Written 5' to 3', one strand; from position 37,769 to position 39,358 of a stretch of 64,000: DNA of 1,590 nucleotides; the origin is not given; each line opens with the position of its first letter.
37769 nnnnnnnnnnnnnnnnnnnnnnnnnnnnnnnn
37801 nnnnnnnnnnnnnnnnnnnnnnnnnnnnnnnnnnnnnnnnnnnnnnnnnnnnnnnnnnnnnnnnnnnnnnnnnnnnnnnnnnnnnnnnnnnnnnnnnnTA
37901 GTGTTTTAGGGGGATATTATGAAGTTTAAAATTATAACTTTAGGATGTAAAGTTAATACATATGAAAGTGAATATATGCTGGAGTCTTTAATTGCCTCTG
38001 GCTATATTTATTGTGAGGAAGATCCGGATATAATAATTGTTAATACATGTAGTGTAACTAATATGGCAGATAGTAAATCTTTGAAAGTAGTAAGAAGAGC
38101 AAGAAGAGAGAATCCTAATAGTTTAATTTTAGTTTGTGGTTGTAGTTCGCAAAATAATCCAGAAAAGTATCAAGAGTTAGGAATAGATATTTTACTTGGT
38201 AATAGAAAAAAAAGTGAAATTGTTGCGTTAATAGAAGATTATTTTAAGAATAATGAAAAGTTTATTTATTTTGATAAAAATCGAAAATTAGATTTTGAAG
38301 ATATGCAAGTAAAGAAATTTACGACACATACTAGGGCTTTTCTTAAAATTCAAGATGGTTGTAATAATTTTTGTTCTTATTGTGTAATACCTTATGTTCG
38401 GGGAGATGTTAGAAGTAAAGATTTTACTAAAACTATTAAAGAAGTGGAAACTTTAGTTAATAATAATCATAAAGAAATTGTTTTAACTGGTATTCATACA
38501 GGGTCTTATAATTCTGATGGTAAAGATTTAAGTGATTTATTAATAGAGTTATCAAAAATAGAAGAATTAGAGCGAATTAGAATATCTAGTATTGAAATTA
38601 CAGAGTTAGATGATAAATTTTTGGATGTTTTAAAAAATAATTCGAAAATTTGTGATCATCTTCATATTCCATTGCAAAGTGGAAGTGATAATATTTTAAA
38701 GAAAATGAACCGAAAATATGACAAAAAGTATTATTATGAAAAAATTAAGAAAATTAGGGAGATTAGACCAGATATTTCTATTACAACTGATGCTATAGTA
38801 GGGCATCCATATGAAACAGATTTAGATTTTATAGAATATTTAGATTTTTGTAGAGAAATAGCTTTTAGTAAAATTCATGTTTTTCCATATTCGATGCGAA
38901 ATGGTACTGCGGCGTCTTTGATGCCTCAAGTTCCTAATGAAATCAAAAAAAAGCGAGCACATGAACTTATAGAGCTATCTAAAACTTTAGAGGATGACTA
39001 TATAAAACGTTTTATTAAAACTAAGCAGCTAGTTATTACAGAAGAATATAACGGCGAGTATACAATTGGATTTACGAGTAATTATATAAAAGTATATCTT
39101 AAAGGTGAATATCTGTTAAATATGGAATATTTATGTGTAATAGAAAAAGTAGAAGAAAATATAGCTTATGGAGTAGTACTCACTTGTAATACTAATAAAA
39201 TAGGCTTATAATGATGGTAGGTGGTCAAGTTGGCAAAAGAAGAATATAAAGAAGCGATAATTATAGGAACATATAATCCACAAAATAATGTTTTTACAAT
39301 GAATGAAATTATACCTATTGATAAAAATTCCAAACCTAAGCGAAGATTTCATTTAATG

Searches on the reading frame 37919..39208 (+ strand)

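Call 12: search_protein_families(library=pfam, proteins=[window:37919-39208:+], max_evalue=0.01)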
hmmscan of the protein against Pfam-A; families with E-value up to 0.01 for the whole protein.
window:37919-39208:+ (430 aa): 3 families
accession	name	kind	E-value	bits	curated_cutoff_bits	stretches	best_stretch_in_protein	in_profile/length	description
PF04055.27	Radical_SAM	-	4e-26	92.6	29.5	1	143-311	2-166/166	Radical SAM superfamily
PF00919.26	UPF0004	-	5.7e-23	81.2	27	1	2-91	1-95/98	Uncharacterized protein family UPF0004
PF02310.24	B12-binding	-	0.004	17.4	32.1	0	32-91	48-107/121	B12 binding domain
